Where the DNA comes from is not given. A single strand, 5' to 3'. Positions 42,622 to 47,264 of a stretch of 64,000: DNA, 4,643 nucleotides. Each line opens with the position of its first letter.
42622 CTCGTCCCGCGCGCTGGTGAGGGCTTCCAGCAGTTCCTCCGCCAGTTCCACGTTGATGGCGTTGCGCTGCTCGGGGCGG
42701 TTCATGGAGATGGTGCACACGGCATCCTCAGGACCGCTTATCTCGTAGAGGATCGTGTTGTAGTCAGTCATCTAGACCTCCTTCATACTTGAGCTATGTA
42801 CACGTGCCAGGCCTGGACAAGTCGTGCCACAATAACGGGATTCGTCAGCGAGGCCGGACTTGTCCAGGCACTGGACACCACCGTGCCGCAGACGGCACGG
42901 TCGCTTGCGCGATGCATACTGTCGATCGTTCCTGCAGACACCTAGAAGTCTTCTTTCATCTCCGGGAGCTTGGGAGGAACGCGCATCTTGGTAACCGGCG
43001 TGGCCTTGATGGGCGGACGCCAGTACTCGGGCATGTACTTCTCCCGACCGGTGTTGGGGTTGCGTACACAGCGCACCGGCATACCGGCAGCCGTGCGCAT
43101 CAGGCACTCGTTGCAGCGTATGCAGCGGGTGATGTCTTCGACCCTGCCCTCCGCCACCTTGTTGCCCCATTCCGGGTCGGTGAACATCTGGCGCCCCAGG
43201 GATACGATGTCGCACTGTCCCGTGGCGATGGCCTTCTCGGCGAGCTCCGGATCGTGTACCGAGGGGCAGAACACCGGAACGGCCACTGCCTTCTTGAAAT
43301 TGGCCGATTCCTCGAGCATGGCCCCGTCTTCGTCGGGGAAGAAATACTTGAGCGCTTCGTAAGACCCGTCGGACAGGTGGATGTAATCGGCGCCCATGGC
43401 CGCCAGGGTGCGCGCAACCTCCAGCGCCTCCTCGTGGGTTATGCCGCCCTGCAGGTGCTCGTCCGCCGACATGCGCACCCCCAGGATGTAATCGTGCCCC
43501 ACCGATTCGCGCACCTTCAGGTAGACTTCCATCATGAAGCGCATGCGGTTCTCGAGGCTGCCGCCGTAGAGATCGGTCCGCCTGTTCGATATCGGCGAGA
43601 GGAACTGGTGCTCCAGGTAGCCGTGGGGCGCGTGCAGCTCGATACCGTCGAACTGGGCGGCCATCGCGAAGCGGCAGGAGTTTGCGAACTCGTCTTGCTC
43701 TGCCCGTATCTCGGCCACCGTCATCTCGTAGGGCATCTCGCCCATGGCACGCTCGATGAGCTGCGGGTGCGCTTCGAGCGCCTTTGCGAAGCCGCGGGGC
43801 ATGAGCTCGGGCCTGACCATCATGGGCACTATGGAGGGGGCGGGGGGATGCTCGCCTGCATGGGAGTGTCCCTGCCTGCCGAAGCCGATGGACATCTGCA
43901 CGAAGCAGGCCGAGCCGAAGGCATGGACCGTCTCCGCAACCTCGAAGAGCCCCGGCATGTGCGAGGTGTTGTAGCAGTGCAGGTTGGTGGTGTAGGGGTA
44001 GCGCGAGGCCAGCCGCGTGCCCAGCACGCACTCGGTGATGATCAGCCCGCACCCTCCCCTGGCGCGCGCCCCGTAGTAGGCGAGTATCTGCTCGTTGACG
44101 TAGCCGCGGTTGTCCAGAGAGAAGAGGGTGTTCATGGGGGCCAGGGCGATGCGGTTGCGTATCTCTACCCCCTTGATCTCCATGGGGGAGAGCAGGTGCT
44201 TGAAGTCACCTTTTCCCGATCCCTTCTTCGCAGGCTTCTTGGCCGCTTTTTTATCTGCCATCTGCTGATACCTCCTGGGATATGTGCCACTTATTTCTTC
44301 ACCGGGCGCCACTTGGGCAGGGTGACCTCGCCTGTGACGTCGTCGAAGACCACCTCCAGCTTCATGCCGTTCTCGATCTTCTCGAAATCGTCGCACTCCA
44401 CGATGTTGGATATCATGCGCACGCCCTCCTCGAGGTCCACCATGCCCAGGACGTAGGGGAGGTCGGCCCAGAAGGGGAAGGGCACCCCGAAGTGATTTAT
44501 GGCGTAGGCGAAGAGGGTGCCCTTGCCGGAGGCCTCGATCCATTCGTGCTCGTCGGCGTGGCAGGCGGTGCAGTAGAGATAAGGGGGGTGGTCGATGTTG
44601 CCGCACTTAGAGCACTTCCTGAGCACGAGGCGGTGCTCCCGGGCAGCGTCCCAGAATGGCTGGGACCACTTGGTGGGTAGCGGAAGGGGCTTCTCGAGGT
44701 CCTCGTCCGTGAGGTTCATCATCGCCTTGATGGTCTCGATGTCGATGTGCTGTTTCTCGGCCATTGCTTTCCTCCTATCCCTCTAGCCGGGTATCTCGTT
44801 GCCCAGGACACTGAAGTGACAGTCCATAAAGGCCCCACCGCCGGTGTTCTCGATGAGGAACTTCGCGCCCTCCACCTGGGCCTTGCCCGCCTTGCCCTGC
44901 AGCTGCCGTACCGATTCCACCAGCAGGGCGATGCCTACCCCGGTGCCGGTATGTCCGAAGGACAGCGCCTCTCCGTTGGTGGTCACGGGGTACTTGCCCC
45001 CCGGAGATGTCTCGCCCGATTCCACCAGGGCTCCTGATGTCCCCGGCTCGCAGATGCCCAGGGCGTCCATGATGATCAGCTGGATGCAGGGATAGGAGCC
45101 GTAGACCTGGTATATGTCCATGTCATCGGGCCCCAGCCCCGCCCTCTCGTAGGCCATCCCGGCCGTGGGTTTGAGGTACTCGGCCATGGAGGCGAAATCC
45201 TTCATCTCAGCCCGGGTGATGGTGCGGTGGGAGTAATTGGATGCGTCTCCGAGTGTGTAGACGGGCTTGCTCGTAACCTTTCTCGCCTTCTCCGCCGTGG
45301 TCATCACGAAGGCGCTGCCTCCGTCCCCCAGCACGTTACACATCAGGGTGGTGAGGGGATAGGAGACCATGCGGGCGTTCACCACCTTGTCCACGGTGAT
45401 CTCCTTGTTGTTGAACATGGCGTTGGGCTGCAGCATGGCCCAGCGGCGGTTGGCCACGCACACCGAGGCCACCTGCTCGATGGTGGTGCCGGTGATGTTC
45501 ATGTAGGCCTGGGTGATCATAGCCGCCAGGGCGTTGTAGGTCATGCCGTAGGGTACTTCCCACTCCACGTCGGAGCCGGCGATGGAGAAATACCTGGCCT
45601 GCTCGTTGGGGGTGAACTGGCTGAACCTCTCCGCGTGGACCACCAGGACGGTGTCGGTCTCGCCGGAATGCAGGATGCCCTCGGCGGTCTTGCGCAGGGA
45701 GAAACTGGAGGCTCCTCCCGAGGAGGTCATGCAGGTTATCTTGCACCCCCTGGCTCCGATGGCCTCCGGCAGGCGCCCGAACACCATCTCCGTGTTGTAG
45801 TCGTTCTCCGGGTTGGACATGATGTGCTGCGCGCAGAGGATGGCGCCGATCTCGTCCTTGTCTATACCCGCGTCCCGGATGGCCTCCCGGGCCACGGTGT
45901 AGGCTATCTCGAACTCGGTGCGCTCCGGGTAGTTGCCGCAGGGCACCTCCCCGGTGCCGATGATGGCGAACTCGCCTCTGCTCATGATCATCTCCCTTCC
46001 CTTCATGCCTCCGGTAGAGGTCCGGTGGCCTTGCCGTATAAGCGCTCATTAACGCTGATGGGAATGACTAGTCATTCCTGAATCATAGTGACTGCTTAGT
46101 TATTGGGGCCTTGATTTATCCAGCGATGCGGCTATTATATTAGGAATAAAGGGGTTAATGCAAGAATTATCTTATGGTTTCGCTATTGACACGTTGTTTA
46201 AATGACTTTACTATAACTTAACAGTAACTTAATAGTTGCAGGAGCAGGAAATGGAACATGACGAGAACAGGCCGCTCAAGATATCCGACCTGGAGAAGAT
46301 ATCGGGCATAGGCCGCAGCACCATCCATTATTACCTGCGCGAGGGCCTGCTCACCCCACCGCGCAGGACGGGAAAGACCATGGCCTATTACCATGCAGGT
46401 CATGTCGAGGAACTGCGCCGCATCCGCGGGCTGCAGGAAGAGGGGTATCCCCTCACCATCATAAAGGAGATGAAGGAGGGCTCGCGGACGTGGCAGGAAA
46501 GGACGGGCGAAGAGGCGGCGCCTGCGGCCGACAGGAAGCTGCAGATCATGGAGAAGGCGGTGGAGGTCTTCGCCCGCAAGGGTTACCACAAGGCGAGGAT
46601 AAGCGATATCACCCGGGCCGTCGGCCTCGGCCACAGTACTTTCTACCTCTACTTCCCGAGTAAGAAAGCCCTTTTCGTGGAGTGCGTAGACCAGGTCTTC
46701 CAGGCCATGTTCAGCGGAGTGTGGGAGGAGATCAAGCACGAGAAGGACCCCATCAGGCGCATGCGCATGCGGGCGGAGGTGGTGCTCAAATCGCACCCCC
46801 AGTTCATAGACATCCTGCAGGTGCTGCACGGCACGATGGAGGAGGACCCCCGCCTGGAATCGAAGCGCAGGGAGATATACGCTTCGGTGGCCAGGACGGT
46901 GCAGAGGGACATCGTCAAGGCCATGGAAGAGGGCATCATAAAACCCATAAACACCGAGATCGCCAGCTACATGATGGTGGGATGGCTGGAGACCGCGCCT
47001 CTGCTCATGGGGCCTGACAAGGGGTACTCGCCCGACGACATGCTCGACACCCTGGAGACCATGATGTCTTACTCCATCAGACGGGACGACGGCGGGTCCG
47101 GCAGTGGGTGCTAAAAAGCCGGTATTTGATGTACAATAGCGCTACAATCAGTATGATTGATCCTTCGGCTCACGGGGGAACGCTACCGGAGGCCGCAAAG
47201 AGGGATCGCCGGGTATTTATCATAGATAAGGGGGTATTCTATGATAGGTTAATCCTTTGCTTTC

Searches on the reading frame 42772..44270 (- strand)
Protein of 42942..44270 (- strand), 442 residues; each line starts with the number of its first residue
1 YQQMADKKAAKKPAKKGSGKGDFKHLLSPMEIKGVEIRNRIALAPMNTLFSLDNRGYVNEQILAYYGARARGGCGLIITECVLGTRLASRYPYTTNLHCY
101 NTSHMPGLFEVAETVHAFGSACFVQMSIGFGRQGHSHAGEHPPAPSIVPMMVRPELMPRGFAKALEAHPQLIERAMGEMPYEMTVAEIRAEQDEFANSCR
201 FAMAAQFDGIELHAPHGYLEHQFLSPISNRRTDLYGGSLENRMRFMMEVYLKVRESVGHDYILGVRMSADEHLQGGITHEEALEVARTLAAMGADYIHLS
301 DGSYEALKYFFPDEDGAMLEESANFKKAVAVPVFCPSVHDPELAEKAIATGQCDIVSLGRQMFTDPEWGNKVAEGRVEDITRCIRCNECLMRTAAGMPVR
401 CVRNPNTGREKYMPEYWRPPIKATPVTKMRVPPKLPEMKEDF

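Call 5: search_protein_families(library=pfam, proteins=[window:42772-44052:-], max_evalue=0.001)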
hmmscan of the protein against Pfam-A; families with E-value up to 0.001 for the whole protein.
window:42772-44052:- (426 aa): 0 families

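Call 52: search_protein_families(library=ncbifam, proteins=[window:42942-44270:-], max_evalue=0.00001)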
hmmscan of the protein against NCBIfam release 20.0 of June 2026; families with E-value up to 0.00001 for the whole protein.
window:42942-44270:- (442 aa): 8 families
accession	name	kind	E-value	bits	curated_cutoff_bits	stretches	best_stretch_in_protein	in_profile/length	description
TIGR03997.1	mycofact_OYE_2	equivalog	4e-85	286.5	793.15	2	173-412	122-368/645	mycofactocin system FadH/OYE family oxidoreductase 2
NF041087.1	bile_acid_BaiCD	equivalog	1.1e-67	228.6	825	2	180-412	129-371/642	bile acid Fe-S flavoenzyme BaiCD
NF045599.1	bili_reduct_long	exception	2.3e-53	181.4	750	1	26-411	1-371/641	bilirubin reductase, long form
NF006101.0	PRK08255.1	equivalog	1.3e-52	178.9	1078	1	21-372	394-730/768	bifunctional salicylyl-CoA 5-hydroxylase/oxidoreductase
NF045592.1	bili_reduct_N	equivalog_domain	1.3e-50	172.5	425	1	26-404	2-363/363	bilirubin reductase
NF010047.0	PRK13523.1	equivalog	1.3e-48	165.8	431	2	178-381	129-329/339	NADPH dehydrogenase NamA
NF007899.0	PRK10605.1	subfamily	9.1e-38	130.4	403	1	24-371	4-336/365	N-ethylmaleimide reductase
TIGR03996.1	mycofact_OYE_1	hypoth_equivalog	2.5e-36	125.4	627.9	1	30-415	6-364/633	mycofactocin system FadH/OYE family oxidoreductase 1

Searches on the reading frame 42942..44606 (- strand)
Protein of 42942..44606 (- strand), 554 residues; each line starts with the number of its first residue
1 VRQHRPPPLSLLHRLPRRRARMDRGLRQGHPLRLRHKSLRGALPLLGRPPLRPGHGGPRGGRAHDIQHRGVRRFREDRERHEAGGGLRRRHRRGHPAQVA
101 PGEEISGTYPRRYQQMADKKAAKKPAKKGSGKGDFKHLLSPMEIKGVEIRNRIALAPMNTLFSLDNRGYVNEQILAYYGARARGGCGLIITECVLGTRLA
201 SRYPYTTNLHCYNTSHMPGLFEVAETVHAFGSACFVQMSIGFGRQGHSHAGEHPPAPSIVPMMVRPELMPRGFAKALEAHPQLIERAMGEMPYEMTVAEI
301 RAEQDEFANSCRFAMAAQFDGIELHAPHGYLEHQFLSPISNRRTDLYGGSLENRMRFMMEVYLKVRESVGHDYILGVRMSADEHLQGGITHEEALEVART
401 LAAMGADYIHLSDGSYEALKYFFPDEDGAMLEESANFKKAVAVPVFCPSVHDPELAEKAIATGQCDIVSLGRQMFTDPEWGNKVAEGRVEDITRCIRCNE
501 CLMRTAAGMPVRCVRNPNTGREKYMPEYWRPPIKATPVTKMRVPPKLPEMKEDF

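Call 23: search_protein_families(library=pfam, proteins=[window:42942-44606:-], max_evalue=0.001)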
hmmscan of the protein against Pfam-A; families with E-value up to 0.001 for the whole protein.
window:42942-44606:- (554 aa): 1 family
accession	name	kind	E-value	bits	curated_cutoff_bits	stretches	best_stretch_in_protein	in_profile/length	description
PF00724.26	Oxidored_FMN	-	4.6e-59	200.8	27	1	138-489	2-340/342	NADH:flavin oxidoreductase / NADH oxidase family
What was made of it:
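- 42942..44270 (-): OYE_a: Old-Yellow-Enzyme-family flavoprotein of about 430-440 aa. The start is approximate. Pfam Oxidored_FMN, 201 bits (call 23).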

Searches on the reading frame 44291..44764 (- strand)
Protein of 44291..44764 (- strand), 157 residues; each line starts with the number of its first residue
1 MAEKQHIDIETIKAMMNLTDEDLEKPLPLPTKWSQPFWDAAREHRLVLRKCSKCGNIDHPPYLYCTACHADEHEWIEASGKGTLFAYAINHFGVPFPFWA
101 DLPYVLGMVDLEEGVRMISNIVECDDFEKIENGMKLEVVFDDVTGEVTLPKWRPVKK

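Call 23: search_protein_families(library=pfam, proteins=[window:44291-44764:-], max_evalue=0.001)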
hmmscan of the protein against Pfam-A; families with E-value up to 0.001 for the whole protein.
window:44291-44764:- (157 aa): 2 families
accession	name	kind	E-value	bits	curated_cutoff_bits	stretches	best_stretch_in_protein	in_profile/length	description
PF01796.24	OB_ChsH2_C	-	4.1e-17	62.3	27.1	1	75-141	1-65/65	ChsH2, C-terminal OB-fold domain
PF12172.15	zf-ChsH2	-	2.7e-11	43.5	23.2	1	38-74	1-37/37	ChsH2, rubredoxin-like zinc ribbon domain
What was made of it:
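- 44291..44764 (-): DUF35 protein (zf-ChsH2 + OB_ChsH2_C), the usual partner of thiolase-like aldolases and thiolases. Pfam, call 23.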

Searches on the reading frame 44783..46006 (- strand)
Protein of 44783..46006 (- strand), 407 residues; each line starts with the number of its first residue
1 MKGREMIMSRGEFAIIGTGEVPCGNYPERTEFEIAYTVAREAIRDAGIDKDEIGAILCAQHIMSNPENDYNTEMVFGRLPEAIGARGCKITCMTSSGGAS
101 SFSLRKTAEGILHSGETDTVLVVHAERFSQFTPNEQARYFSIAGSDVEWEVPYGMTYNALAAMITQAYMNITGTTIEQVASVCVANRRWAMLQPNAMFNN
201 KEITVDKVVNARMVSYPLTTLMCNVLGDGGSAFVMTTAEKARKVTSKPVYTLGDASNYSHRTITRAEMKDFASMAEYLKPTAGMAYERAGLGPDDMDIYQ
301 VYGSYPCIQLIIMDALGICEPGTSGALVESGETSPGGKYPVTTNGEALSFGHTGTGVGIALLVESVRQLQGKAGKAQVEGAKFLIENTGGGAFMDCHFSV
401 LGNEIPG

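Call 5: search_protein_families(library=pfam, proteins=[window:44783-46006:-], max_evalue=0.001)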
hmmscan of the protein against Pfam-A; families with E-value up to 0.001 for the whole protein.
window:44783-46006:- (407 aa): 2 families
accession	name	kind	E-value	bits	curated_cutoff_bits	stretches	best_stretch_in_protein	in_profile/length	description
PF22691.2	Thiolase_C_1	-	5e-34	117.5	28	1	261-403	5-144/144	Thiolase C-terminal domain-like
PF08545.16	ACP_syn_III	-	3.3e-05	24.1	24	0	106-136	15-45/80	3-Oxoacyl-[acyl-carrier-protein (ACP)] synthase III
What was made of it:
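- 44783..46006 (-): Thiolase-like protein (Thiolase_C_1). First gene of the long minus-strand operon. Pfam, call 5.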

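Call 52: search_protein_families(library=ncbifam, proteins=[window:44783-46006:-], max_evalue=0.00001)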
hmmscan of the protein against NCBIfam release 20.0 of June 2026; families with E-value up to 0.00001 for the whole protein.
window:44783-46006:- (407 aa): 20 families
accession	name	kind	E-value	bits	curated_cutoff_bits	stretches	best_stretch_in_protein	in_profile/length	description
NF004811.0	PRK06158.1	subfamily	2.3e-71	240.8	421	1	8-402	5-379/384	acetyl-CoA acetyltransferase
NF004720.0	PRK06064.1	subfamily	3.9e-64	216.8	420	1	13-391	4-376/389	thiolase domain-containing protein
NF053570.1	AcCoTHIOL_METTL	equivalog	1.4e-54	185.4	600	1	12-391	3-372/385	acetyl-CoA acetyltransferase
NF006010.0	PRK08142.1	subfamily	8.3e-50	169.6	462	1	10-397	4-378/388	thiolase domain-containing protein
NF005892.0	PRK07855.1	subfamily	6.9e-49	166.7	469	1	10-385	5-373/390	lipid-transfer protein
NF004715.0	PRK06059.1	equivalog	3.5e-47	161.2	424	1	11-387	4-384/399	lipid-transfer protein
NF009228.0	PRK12578.1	subfamily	1.1e-42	146.1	485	1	13-392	5-377/387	thiolase domain-containing protein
NF053628.1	BnzsclthlBbsBGT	equivalog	2.6e-38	131.9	750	1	14-391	8-371/389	benzoylsuccinyl-CoA thiolase subunit BbsB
NF004810.0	PRK06157.1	equivalog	1.1e-37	130.2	403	1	11-403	7-397/400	acetyl-CoA acetyltransferase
NF006102.0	PRK08256.1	subfamily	7.5e-37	127.3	436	1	14-391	6-382/394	lipid-transfer protein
NF004982.0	PRK06365.1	equivalog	2.3e-36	125.7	695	2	82-256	84-257/430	thiolase domain-containing protein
NF004721.0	PRK06065.1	equivalog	1.1e-34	120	455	1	8-379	7-368/393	thiolase domain-containing protein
NF005704.0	PRK07516.1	subfamily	1e-33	116.8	412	1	13-401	4-385/389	thiolase domain-containing protein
NF006180.0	PRK08313.1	subfamily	3.3e-32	111.8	514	1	12-394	5-375/389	thiolase domain-containing protein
NF004936.0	PRK06289.1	equivalog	7.9e-29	100.6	375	1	32-395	27-396/405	acetyl-CoA acetyltransferase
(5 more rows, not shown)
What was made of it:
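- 44783..46006 (-): NCBIfam thiolase, lipid-transfer and BbsB-like matches, all below cut-off (call 52).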

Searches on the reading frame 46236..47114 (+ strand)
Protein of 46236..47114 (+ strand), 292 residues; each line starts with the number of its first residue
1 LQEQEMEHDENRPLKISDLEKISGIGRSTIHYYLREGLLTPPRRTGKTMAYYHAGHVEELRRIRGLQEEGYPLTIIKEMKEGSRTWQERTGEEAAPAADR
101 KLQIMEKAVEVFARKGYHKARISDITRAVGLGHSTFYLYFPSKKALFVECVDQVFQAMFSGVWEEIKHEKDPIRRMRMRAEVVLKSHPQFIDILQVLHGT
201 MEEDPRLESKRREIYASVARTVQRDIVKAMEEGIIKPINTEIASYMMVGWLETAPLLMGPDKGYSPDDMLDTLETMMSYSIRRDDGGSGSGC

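Call 23: search_protein_families(library=pfam, proteins=[window:46236-47114:+], max_evalue=0.001)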
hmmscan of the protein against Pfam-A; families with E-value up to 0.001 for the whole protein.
window:46236-47114:+ (292 aa): 4 families
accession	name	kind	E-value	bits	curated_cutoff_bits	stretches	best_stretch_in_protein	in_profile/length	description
PF13411.12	MerR_1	-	9.5e-18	64.5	21.6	1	15-80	2-66/69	MerR HTH family regulatory protein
PF00440.29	TetR_N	-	5.7e-15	55.3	24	1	104-150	1-47/47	Bacterial regulatory proteins, tetR family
PF00376.29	MerR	-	1.4e-07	31.7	28.2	1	15-47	1-33/38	MerR family regulatory protein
PF13022.12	HTH_Tnp_1_2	-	0.00016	22.2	27.9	1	106-193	13-102/122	Helix-turn-helix of insertion element transposase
